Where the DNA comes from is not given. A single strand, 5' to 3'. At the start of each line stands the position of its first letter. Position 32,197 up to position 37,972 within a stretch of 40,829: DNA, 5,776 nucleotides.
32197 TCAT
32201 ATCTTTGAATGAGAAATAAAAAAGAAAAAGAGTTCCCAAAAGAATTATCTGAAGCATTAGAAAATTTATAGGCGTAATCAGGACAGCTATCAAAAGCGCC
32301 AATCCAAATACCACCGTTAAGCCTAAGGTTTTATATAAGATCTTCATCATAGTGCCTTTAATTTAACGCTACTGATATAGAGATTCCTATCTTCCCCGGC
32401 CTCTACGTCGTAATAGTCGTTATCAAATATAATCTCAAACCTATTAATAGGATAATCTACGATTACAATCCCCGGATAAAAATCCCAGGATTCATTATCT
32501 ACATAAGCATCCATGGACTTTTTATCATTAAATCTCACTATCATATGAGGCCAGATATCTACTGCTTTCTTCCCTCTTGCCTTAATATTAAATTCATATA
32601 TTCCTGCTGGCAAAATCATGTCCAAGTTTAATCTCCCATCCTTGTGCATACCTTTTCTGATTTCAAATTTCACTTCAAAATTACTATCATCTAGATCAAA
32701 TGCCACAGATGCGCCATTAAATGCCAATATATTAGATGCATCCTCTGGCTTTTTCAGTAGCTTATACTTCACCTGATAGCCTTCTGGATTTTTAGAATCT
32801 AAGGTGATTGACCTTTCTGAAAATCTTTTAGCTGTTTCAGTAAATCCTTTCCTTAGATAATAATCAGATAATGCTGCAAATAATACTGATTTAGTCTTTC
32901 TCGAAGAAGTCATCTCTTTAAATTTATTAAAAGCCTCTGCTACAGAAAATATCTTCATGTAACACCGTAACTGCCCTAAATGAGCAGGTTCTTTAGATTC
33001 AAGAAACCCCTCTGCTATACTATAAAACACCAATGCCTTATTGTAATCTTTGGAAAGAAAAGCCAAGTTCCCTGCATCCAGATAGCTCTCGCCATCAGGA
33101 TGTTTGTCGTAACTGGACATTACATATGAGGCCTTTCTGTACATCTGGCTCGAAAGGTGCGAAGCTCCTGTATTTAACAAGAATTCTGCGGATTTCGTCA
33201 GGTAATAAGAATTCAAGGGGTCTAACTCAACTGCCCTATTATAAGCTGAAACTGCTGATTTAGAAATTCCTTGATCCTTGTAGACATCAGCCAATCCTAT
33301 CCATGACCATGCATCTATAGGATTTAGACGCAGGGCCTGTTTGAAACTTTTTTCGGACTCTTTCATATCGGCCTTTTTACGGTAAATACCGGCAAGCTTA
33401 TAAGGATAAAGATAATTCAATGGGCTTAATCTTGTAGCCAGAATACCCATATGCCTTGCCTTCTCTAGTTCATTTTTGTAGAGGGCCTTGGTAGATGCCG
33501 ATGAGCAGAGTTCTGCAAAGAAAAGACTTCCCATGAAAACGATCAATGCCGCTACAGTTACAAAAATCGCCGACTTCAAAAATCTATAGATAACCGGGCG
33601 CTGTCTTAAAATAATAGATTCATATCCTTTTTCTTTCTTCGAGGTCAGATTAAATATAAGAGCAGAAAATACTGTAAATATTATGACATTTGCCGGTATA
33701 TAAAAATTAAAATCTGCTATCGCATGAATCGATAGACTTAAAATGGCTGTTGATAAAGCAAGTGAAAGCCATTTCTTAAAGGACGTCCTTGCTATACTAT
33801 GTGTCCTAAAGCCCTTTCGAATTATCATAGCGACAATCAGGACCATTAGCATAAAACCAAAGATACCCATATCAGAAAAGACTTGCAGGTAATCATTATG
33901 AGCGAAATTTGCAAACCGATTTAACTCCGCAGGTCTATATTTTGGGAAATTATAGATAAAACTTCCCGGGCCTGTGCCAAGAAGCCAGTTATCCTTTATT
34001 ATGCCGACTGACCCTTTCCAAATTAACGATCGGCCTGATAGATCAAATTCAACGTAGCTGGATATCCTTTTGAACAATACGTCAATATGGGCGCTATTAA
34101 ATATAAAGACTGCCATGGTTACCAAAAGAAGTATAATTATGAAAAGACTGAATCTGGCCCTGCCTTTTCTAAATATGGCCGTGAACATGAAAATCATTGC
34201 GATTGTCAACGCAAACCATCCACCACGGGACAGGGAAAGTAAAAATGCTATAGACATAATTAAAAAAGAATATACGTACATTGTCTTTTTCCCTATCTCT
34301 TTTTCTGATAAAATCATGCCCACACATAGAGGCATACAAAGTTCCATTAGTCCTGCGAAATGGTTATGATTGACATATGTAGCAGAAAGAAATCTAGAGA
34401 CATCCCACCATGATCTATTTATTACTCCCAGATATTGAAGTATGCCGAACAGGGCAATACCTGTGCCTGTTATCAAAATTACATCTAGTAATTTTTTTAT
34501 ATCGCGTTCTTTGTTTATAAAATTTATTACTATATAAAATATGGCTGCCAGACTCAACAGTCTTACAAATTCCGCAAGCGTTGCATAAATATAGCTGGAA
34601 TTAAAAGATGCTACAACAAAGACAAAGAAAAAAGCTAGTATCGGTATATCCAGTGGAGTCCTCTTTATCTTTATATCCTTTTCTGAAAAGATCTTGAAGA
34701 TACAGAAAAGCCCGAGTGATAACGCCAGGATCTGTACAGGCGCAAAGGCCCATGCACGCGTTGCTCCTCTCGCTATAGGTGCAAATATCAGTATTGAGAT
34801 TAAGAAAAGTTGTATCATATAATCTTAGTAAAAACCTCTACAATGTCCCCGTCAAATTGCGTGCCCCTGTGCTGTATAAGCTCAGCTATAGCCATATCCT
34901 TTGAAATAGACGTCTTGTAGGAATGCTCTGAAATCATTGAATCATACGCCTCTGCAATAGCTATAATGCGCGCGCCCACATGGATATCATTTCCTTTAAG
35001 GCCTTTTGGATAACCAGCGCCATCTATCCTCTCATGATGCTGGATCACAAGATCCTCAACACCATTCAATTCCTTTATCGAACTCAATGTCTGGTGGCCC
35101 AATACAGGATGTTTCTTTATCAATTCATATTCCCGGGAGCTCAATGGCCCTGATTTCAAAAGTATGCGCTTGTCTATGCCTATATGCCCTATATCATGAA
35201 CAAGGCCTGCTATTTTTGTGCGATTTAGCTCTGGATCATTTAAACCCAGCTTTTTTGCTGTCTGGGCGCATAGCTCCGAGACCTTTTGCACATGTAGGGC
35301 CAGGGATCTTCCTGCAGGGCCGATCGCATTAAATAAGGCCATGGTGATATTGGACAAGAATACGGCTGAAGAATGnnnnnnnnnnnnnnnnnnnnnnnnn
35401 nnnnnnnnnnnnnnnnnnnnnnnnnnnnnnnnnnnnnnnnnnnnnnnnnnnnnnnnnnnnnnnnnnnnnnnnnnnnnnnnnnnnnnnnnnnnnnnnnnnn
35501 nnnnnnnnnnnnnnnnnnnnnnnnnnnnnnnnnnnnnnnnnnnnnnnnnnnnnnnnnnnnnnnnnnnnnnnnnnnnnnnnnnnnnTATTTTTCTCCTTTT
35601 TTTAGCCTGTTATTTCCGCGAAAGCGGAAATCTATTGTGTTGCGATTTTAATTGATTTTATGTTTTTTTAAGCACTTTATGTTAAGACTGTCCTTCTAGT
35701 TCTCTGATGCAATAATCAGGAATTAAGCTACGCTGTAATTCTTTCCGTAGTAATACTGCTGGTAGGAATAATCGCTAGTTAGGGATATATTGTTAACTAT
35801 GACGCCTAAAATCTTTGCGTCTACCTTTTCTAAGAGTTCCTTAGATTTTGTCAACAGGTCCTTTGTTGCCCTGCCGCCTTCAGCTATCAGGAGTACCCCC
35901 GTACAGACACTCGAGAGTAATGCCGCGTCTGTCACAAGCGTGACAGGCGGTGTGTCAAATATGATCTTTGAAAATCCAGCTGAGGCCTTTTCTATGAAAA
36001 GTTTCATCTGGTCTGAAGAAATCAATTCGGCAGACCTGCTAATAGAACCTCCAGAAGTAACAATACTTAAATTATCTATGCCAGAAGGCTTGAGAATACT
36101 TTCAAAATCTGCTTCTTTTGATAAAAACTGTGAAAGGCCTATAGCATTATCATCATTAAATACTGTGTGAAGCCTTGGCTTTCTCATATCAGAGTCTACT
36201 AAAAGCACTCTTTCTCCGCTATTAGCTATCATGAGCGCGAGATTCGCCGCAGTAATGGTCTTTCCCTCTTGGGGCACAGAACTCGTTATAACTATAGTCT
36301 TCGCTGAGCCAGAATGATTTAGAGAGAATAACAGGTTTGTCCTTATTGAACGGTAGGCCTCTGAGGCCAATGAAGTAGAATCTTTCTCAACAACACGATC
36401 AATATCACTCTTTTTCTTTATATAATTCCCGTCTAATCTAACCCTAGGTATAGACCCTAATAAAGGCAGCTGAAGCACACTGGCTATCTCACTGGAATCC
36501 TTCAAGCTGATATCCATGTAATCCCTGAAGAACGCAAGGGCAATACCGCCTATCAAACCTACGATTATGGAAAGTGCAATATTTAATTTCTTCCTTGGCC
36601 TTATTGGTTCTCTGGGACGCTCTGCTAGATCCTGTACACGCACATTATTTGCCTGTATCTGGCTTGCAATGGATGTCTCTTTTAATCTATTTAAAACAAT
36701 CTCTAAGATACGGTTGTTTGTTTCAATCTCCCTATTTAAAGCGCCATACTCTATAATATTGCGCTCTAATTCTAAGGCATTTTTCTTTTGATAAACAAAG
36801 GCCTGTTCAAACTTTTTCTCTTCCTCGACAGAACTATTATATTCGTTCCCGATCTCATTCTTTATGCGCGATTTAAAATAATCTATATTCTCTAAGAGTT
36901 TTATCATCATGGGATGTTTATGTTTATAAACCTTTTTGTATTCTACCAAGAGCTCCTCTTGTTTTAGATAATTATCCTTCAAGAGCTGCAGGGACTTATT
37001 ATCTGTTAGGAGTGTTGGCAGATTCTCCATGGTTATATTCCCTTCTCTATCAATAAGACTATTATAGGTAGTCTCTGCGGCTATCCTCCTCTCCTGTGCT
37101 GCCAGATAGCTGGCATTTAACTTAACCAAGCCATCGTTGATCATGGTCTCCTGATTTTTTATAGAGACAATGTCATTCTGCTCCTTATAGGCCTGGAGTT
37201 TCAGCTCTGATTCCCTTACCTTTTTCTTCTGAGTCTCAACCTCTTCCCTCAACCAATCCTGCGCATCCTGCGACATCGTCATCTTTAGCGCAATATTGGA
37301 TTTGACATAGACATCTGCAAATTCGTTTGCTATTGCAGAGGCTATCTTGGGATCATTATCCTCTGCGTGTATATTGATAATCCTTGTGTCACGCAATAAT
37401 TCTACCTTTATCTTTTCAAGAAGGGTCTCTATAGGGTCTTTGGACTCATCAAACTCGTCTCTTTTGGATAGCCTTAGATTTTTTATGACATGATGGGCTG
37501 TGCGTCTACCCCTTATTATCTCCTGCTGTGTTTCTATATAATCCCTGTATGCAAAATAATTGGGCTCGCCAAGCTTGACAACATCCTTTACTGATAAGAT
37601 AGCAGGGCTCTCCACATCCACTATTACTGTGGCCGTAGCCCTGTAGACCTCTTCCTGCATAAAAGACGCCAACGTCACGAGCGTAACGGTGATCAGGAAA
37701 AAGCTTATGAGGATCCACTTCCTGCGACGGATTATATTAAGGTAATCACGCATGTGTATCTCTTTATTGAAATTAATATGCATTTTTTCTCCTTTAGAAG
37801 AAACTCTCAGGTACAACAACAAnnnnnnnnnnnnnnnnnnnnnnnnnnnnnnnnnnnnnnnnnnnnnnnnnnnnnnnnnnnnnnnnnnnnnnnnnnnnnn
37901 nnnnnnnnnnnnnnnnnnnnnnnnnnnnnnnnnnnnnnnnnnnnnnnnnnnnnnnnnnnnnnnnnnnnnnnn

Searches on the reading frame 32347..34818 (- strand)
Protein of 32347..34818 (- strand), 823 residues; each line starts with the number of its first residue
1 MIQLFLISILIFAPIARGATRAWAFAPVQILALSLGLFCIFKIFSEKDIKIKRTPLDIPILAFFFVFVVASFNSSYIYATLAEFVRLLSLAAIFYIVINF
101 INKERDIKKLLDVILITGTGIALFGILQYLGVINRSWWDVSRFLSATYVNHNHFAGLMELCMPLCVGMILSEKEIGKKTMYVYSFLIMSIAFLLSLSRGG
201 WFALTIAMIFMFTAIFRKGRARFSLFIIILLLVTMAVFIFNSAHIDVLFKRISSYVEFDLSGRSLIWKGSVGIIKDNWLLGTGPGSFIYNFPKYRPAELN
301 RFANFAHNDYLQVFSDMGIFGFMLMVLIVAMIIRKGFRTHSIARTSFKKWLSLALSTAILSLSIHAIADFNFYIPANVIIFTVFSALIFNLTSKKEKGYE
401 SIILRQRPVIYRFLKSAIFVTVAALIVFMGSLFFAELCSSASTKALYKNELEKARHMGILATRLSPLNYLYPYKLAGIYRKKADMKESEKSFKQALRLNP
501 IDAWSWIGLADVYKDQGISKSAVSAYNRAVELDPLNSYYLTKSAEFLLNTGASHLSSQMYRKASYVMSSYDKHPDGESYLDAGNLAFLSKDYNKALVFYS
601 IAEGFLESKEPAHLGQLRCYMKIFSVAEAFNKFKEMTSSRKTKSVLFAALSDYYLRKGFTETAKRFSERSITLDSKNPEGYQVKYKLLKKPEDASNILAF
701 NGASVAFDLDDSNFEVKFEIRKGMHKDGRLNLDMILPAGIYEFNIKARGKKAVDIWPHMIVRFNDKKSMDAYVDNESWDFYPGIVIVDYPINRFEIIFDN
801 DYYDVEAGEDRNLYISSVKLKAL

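Call 3: search_protein_families(library=pfam, proteins=[window:32347-34818:-], max_evalue=0.01)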
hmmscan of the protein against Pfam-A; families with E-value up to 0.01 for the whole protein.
window:32347-34818:- (823 aa): 14 families
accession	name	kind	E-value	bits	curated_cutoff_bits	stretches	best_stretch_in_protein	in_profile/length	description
PF04932.20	Wzy_C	-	2e-23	83.3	31.7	1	184-325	2-148/149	O-Antigen ligase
PF00515.34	TPR_1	-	1.6e-10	40.8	27.8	1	503-534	1-32/34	Tetratricopeptide repeat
PF13181.12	TPR_8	-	3.2e-10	39.8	25.7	1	473-500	5-32/34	Tetratricopeptide repeat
PF07719.23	TPR_2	-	3.8e-10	39.5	27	1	505-536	3-34/34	Tetratricopeptide repeat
PF16841.11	CBM60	-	3.3e-09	37.5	28.2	1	743-821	2-77/91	Ca-dependent carbohydrate-binding module xylan-binding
PF13424.12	TPR_12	-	5.8e-09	36.5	30.1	1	474-533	8-75/77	Tetratricopeptide repeat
PF13431.12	TPR_17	-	2.2e-08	34.2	24.4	0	492-519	2-29/34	Tetratricopeptide repeat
PF13414.12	TPR_11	-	2.3e-06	27.6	26.8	0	479-517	4-42/42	TPR repeat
PF23914.1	TPR_CcmH_CycH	-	1.5e-05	25.3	42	1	483-610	30-155/158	Cytochrome c-type biogenesis protein H TPR domain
PF13428.12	TPR_14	-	4e-05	24.3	23.5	0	504-545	2-43/44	Tetratricopeptide repeat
PF13432.12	TPR_16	-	0.00028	21.7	32.7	1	475-535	3-63/65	Tetratricopeptide repeat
PF13176.12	TPR_7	-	0.0014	19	27.9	0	474-499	4-29/36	Tetratricopeptide repeat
PF14559.12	TPR_19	-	0.0019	18.9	25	1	486-540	8-62/68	Tetratricopeptide repeat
PF13429.12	TPR_15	-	0.0055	16.6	26.2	0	480-538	121-181/280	Tetratricopeptide repeat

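Call 7: search_protein_families(library=ncbifam, proteins=[window:32347-34818:-], max_evalue=0.001)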
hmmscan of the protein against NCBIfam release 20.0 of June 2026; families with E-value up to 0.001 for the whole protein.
window:32347-34818:- (823 aa): 8 families
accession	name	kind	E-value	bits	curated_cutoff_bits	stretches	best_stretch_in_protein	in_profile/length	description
TIGR00947.1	2A73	equivalog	1.2e-21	77.2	366.4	1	31-388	45-419/425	IctB family putative bicarbonate transporter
TIGR03097.1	PEP_O_lig_1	hypoth_equivalog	1.3e-15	57.2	188.1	1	21-356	38-368/408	putative O-glycosylation ligase, exosortase A system-associated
TIGR02917.1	PEP_TPR_lipo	equivalog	6.9e-11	40.8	312.2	1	474-696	470-690/899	XrtA/PEP-CTERM system TPR-repeat protein PrsT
TIGR02521.1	type_IV_pilW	equivalog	2e-08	34.1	154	1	474-634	36-193/234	type IV pilus biogenesis/stability protein PilW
TIGR02552.1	LcrH_SycD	equivalog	2.3e-07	30.6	104.8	0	482-557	31-106/136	SycD/LcrH family type III secretion system chaperone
TIGR03939.1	PGA_TPR_OMP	equivalog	9e-05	20.9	366.65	1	482-551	408-477/800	poly-beta-1,6 N-acetyl-D-glucosamine export porin PgaA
NF033920.0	C39_PA2778_fam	equivalog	0.00018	21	150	0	481-563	168-250/255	PA2778 family cysteine peptidase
TIGR00990.1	3a0801s09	subfamily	0.00046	18.9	757.25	0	471-542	332-406/615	mitochondrial import receptor subunit TOM70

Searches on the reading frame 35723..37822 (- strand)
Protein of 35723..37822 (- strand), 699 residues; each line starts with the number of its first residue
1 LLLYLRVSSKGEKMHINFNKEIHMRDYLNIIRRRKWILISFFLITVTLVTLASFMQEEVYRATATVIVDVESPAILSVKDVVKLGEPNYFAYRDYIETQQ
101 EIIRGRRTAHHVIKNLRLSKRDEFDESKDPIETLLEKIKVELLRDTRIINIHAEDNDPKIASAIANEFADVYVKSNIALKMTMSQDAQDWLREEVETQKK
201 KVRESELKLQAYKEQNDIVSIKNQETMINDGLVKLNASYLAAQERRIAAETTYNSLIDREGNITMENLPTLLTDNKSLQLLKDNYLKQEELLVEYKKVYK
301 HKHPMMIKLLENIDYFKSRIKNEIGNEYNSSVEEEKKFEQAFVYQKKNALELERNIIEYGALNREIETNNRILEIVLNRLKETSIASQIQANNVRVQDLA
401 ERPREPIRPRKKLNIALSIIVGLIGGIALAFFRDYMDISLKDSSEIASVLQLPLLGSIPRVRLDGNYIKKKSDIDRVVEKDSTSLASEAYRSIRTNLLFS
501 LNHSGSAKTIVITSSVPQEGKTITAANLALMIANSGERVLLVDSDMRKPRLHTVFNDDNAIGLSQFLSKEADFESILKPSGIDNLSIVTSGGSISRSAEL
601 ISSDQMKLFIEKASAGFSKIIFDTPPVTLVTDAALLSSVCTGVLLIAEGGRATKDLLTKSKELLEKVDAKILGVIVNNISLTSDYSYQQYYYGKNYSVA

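Call 3: search_protein_families(library=pfam, proteins=[window:35723-37822:-], max_evalue=0.01)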
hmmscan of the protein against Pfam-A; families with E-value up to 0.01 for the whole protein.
window:35723-37822:- (699 aa): 6 families
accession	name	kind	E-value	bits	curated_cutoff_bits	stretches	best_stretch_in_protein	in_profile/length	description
PF13807.11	GNVR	-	1.5e-15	57.3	27.7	1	361-434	8-81/82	G-rich domain on putative tyrosine kinase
PF02706.20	Wzz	-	4.5e-10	40.1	25.5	1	21-116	2-91/91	Chain length determinant protein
PF10609.15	ParA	-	2.6e-09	37.3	27.1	1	509-683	5-179/246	NUBPL iron-transfer P-loop NTPase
PF13614.12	AAA_31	-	4.5e-09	36.9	27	1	508-638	2-140/177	AAA domain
PF01656.29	CbiA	-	7.2e-07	29.6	25.4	1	512-680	3-84/125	CobQ/CobB/MinD/ParA nucleotide binding domain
PF20634.2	IFNGR1_transm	-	0.0088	16.8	27.5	0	306-340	7-40/57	Interferon gamma receptor 1, transmembrane region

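Call 7: search_protein_families(library=ncbifam, proteins=[window:35723-37822:-], max_evalue=0.001)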
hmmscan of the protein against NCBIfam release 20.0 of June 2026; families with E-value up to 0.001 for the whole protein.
window:35723-37822:- (699 aa): 16 families
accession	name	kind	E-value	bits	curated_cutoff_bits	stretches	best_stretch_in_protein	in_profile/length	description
TIGR01005.1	eps_transp_fam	subfamily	1e-64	219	411.7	2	135-691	143-732/754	exopolysaccharide transport protein family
TIGR03017.1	EpsF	equivalog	2.1e-55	188.2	422.75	1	24-458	3-443/444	chain length determinant protein EpsF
TIGR01007.1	eps_fam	subfamily_domain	2.9e-53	180.5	108.05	1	488-693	1-204/204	polysaccharide biosynthesis tyrosine autokinase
NF008568.0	PRK11519.1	equivalog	2.1e-47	161.8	1068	1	354-695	367-714/720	tyrosine-protein kinase Wzc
NF007350.0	PRK09841.1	equivalog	2.6e-47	161.4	1248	2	358-697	371-723/726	tyrosine-protein kinase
TIGR03018.1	pepcterm_TyrKin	hypoth_equivalog_domain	4.4e-40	137.2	230.65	1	479-677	4-207/207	XrtA-associated tyrosine autokinase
TIGR03007.1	pepcterm_ChnLen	equivalog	9.6e-31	106.5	278.85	2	24-346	3-314/498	XrtA system polysaccharide chain length determinant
TIGR03029.1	EpsG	equivalog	6.8e-28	97.6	313.8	1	484-677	81-273/274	chain length determinant protein tyrosine kinase EpsG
TIGR01006.1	polys_exp_MPA1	subfamily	3.5e-20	72.4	296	2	382-460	145-223/226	CspC family polysaccharide chain length determinant protein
TIGR01969.1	minD_arch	subfamily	2.7e-12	46.4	201.75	1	509-681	2-172/251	cell division ATPase MinD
TIGR01968.1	minD_bact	equivalog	1e-09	38.2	212.9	1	508-625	2-120/261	septum site-determining protein MinD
TIGR03371.1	cellulose_yhjQ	equivalog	7.6e-06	25.6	157.85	1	508-684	2-183/246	cellulose biosynthesis protein BcsQ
NF047398.1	AAA_KGGVGR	domain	1.2e-05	25.7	90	1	520-572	15-70/190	KGGVGR-motif variant AAA ATPase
NF008669.0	PRK11670.1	equivalog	0.00022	20.2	348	1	507-681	107-282/369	iron-sulfur cluster carrier protein ApbC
NF041136.1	MrpORP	equivalog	0.00045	19.6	450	0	508-556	6-54/365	iron-sulfur cluster carrier protein MrpORP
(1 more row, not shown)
